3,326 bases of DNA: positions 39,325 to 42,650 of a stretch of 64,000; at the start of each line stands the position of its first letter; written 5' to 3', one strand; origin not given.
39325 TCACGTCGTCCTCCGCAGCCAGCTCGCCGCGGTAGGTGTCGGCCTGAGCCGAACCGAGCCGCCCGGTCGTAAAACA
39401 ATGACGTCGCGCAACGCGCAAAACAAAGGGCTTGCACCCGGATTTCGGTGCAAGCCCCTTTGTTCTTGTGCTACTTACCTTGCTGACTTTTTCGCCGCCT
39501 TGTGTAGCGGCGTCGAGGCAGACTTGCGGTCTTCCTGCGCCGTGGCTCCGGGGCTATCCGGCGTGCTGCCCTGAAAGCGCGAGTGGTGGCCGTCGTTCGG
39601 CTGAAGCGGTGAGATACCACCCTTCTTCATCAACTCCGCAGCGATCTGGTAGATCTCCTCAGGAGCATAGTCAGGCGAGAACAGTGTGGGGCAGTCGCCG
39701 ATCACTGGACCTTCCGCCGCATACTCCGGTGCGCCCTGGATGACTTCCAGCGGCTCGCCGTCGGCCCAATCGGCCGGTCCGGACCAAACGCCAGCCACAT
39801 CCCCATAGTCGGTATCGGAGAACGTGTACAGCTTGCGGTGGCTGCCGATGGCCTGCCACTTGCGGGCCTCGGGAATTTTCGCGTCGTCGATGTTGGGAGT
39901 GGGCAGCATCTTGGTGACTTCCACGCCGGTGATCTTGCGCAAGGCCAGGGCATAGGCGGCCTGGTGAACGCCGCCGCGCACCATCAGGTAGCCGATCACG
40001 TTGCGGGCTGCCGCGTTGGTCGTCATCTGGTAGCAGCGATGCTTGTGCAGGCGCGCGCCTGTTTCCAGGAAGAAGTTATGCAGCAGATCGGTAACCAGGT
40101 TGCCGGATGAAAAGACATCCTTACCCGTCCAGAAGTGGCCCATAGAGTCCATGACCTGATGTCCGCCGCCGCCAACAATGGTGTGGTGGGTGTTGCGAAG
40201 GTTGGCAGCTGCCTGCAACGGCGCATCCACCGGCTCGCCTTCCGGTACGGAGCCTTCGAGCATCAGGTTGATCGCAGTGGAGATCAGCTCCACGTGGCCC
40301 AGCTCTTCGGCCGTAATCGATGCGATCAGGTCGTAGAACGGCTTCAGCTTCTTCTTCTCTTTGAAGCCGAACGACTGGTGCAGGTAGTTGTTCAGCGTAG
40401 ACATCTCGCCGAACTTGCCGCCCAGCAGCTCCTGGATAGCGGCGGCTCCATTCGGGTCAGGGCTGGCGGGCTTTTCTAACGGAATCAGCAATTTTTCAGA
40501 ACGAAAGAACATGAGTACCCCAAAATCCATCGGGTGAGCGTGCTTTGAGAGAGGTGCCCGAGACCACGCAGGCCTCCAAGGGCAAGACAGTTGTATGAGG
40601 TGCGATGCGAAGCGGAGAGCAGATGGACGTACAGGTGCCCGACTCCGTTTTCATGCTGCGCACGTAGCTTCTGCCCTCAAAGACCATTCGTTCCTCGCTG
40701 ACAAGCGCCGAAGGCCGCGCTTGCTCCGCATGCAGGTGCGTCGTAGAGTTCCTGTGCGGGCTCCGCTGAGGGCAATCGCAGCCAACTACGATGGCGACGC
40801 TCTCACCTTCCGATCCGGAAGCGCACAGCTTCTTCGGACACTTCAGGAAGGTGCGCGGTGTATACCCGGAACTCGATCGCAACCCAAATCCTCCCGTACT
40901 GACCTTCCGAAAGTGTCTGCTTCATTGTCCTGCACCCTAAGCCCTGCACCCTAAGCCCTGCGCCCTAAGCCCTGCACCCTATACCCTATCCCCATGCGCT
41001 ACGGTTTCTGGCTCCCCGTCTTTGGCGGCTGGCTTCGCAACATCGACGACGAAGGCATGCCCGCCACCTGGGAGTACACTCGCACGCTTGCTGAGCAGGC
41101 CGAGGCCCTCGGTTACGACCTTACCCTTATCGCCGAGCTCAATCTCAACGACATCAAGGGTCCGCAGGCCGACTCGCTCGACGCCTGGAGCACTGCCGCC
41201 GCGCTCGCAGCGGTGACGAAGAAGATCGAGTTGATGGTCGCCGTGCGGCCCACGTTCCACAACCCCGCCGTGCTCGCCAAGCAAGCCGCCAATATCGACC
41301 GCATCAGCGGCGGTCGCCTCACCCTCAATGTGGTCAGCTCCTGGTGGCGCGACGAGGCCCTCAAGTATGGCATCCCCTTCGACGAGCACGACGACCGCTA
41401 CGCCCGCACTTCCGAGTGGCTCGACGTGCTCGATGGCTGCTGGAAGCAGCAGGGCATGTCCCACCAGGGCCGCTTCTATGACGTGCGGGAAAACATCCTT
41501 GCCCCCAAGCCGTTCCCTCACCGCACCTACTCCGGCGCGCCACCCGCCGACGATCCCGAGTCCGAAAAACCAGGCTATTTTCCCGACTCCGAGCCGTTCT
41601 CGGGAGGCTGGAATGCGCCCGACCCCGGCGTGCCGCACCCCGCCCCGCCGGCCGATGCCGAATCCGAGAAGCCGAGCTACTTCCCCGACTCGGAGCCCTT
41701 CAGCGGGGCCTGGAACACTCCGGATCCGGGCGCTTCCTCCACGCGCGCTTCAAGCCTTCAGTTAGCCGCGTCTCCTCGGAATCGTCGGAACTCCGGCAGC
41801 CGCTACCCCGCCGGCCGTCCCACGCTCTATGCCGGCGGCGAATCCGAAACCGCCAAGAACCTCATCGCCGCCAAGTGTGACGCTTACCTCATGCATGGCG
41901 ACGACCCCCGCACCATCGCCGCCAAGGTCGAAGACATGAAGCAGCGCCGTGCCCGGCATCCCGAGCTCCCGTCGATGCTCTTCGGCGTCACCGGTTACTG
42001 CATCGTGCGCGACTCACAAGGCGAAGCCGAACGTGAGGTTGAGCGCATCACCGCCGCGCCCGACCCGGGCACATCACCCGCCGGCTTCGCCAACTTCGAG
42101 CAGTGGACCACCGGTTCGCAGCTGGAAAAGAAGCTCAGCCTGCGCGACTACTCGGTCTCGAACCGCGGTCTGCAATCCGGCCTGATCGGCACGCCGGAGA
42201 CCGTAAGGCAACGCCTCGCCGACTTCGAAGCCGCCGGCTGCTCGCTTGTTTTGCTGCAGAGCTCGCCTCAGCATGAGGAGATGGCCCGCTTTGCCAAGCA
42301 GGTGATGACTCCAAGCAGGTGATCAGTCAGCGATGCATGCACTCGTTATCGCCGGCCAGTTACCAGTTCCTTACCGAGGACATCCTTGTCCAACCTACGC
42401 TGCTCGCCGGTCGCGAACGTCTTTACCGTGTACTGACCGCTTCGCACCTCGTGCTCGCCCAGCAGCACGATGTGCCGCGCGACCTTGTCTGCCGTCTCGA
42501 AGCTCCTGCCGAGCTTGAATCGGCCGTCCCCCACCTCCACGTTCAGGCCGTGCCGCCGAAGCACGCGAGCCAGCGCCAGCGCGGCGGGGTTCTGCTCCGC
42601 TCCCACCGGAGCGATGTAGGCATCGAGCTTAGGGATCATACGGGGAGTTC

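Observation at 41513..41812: Recoded tandem peptide repeat inserted into a flavin monooxygenase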

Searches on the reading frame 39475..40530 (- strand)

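Call 25: search_protein_families(library=pfam, proteins=[window:39475-40530:-], max_evalue=0.00001)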
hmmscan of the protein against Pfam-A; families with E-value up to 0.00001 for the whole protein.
window:39475-40530:- (351 aa): 1 family
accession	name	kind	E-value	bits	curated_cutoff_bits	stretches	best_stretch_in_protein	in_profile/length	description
PF05067.18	Mn_catalase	-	1.2e-73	248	27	1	7-302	1-280/284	Manganese containing catalase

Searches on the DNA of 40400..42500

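Call 58: search_rna_families(source=window, start=40400, end=42500, threshold=evalue, max_evalue=1)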
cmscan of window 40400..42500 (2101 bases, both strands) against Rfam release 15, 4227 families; matches with E-value up to 1: 0.
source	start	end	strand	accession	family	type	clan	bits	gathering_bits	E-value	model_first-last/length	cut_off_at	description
